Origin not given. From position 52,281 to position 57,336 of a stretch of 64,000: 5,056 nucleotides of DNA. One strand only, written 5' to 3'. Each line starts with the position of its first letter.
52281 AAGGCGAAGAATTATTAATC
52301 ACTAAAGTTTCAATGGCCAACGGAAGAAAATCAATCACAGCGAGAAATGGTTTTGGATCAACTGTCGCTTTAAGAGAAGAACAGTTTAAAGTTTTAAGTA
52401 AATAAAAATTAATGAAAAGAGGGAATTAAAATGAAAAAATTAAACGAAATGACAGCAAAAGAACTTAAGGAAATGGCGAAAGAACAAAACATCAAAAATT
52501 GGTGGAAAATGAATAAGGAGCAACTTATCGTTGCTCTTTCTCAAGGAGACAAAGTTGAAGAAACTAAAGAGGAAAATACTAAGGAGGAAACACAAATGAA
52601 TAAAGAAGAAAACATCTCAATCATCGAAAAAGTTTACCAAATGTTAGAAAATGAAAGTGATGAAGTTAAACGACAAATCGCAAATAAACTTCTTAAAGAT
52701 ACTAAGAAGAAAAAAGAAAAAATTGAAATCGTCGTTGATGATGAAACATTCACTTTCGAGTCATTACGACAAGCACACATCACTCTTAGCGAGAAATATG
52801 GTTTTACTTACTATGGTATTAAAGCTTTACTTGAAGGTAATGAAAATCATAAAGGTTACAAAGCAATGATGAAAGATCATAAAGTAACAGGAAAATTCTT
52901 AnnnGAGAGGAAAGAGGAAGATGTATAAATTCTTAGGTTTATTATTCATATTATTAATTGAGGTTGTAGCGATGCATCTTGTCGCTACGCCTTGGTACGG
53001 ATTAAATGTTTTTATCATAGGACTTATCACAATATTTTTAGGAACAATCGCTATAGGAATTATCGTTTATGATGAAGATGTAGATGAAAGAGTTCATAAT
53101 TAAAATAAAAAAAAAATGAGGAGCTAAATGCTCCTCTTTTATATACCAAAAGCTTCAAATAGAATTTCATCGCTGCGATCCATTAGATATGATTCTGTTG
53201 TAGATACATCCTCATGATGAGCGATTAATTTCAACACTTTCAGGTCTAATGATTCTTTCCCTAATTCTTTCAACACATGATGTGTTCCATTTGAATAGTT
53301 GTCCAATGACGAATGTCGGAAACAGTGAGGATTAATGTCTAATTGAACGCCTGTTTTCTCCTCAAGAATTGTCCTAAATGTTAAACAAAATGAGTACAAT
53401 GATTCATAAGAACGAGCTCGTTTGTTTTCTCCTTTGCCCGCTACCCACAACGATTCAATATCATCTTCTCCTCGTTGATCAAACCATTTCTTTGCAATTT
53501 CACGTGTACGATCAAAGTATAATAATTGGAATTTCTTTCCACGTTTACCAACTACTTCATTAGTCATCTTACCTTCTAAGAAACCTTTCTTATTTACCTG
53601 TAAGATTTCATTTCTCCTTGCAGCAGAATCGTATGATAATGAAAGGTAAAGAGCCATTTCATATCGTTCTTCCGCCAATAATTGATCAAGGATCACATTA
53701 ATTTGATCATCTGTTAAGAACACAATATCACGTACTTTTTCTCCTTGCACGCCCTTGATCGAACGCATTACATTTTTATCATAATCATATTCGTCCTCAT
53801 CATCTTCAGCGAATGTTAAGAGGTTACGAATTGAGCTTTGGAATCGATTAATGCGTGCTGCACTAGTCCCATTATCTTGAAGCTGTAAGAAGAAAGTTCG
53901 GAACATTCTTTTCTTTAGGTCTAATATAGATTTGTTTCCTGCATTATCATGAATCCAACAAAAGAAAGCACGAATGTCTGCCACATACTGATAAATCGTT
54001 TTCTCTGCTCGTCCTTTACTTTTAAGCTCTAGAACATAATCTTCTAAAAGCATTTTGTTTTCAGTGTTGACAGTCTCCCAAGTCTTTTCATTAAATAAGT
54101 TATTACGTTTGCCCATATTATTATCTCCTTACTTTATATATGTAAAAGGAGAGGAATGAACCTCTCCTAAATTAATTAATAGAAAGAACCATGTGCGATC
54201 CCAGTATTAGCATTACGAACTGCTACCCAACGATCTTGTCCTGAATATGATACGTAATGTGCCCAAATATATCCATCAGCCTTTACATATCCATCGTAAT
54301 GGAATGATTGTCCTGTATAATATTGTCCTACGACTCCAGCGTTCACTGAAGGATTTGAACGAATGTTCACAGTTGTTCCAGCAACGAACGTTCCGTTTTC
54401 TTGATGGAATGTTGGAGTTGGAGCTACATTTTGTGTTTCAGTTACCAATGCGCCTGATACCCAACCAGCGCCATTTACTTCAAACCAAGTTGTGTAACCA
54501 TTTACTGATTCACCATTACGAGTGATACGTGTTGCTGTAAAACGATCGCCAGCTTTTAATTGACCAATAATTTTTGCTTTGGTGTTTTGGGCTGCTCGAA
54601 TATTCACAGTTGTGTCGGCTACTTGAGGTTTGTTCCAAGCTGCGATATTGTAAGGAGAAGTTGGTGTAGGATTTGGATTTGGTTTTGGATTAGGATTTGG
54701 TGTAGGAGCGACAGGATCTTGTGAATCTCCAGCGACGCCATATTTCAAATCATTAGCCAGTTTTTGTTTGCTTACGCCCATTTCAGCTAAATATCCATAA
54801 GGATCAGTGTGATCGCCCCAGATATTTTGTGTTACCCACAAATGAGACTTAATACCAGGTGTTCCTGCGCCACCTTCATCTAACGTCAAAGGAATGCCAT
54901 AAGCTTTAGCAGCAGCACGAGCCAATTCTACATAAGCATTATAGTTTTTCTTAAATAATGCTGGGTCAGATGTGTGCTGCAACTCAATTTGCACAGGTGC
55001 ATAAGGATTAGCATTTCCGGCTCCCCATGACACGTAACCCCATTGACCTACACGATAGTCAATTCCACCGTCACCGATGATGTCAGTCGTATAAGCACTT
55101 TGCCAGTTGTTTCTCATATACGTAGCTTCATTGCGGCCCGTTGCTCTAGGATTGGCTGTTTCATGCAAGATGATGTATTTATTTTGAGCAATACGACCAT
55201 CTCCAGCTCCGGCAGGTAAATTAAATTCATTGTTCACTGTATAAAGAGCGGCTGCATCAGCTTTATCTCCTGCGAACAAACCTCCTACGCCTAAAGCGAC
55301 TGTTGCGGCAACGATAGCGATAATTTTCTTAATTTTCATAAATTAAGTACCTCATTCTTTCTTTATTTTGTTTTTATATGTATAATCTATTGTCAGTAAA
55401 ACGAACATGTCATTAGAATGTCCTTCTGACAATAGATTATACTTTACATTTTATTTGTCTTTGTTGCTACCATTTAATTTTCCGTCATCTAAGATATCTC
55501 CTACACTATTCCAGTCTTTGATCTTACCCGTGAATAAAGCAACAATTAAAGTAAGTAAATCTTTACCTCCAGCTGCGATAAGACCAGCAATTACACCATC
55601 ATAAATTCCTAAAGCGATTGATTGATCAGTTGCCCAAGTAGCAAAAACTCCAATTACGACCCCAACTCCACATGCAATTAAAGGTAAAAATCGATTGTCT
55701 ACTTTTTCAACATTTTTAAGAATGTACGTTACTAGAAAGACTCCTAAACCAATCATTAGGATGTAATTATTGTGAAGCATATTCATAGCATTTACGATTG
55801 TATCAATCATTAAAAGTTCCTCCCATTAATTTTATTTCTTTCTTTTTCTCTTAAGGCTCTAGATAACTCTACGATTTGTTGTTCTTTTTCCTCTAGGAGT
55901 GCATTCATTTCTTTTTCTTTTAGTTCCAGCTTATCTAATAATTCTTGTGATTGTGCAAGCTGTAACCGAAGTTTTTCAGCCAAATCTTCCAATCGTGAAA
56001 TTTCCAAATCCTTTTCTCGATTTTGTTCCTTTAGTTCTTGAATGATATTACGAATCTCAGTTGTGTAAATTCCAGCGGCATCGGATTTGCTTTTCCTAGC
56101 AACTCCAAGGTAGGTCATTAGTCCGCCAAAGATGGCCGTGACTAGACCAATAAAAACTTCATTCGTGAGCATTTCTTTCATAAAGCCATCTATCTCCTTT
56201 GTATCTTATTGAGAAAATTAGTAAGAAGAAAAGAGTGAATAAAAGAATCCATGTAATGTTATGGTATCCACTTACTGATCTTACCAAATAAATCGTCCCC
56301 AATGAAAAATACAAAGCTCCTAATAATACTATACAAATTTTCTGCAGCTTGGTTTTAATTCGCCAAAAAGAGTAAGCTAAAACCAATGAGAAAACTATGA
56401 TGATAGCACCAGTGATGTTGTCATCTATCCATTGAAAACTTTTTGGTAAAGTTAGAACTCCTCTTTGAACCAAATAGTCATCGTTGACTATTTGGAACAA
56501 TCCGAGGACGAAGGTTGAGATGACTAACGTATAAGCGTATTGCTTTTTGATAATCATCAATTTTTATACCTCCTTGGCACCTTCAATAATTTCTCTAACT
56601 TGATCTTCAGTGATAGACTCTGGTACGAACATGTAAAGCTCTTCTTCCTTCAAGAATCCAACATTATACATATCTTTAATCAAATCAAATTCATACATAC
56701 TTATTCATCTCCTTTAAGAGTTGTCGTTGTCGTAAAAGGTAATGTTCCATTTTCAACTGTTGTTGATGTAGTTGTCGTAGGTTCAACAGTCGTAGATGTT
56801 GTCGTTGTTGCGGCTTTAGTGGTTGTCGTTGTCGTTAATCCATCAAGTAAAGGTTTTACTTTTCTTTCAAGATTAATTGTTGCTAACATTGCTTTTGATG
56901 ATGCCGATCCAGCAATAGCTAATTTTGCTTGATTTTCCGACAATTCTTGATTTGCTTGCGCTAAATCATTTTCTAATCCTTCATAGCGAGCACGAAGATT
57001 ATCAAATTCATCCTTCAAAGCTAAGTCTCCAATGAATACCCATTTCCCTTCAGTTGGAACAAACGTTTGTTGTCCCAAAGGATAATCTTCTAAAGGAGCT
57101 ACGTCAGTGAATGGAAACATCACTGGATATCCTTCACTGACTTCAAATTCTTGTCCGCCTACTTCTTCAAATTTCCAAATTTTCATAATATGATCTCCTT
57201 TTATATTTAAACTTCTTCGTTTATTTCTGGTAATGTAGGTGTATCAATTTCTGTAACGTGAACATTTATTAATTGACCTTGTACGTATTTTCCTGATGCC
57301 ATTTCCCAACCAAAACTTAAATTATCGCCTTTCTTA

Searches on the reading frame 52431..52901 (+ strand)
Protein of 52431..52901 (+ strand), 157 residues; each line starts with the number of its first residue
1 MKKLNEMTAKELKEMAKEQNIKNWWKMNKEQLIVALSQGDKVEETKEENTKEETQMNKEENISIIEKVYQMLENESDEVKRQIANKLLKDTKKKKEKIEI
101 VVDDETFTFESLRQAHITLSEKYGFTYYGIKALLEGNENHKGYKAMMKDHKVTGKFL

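Call 84: search_protein_families(library=pfam, proteins=[window:52431-52901:+], max_evalue=0.01)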
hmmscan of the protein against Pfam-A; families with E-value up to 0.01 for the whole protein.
window:52431-52901:+ (157 aa): 1 family
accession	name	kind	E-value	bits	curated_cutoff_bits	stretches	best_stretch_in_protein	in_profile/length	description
PF07498.18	Rho_N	-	2.2e-07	31.2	24.9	1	4-36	2-34/43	Rho termination factor, N-terminal domain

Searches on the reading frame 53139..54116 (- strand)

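Call 40: search_protein_families(library=phrogs, proteins=[window:53139-54116:-], max_evalue=0.001)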
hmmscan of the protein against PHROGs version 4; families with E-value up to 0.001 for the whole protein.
window:53139-54116:- (325 aa): 4 families
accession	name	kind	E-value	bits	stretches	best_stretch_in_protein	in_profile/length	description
phrog_36816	-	unknown function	9.1e-39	134.3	1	15-181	13-178/182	-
phrog_1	-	integration and excision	8.1e-31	108.9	1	18-317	160-439/611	integrase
phrog_23271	-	unknown function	2.9e-08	34.6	1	255-318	3-54/67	-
phrog_216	-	integration and excision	4.9e-08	33.4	1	107-317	31-228/301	integrase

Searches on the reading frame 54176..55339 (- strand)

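Call 40: search_protein_families(library=phrogs, proteins=[window:54176-55339:-], max_evalue=0.001)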
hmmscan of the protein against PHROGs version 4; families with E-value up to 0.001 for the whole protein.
window:54176-55339:- (387 aa): 13 families
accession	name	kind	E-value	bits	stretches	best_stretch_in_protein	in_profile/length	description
phrog_1110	-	lysis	1e-63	216.6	1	33-206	3-176/301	endolysin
phrog_8164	-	lysis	1.2e-61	209.8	1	33-226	3-201/320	endolysin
phrog_2338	-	lysis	3.2e-54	185.6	1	37-269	11-236/346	endolysin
phrog_3393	-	lysis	7e-52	178.3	1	32-221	2-184/342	endolysin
phrog_833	-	lysis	7.2e-50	171.3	1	34-380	10-284/294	endolysin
phrog_5182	-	lysis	4.1e-29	103.2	1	4-220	6-209/321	endolysin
phrog_1794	-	lysis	3.3e-18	67.2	2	51-213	54-205/336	amidase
phrog_1309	-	lysis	2.4e-13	51.2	1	275-380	293-399/410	endolysin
phrog_13463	-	lysis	1.1e-08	36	1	304-381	233-312/318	endolysin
phrog_635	-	lysis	7.3e-05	22.9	1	310-379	379-450/463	endolysin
phrog_19265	-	unknown function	0.00015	22.5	1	53-151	24-122/293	-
phrog_3088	-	lysis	0.00034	21.4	0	52-82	23-52/248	amidase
phrog_5404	-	lysis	0.00065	21.1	1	313-376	16-81/98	endolysin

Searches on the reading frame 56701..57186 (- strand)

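Call 40: search_protein_families(library=phrogs, proteins=[window:56701-57186:-], max_evalue=0.001)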
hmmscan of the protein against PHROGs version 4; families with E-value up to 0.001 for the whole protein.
window:56701-57186:- (161 aa): 1 family
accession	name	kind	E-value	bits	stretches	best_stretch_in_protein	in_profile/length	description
phrog_1536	-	unknown function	3.1e-16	60.8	1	1-93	2-100/147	-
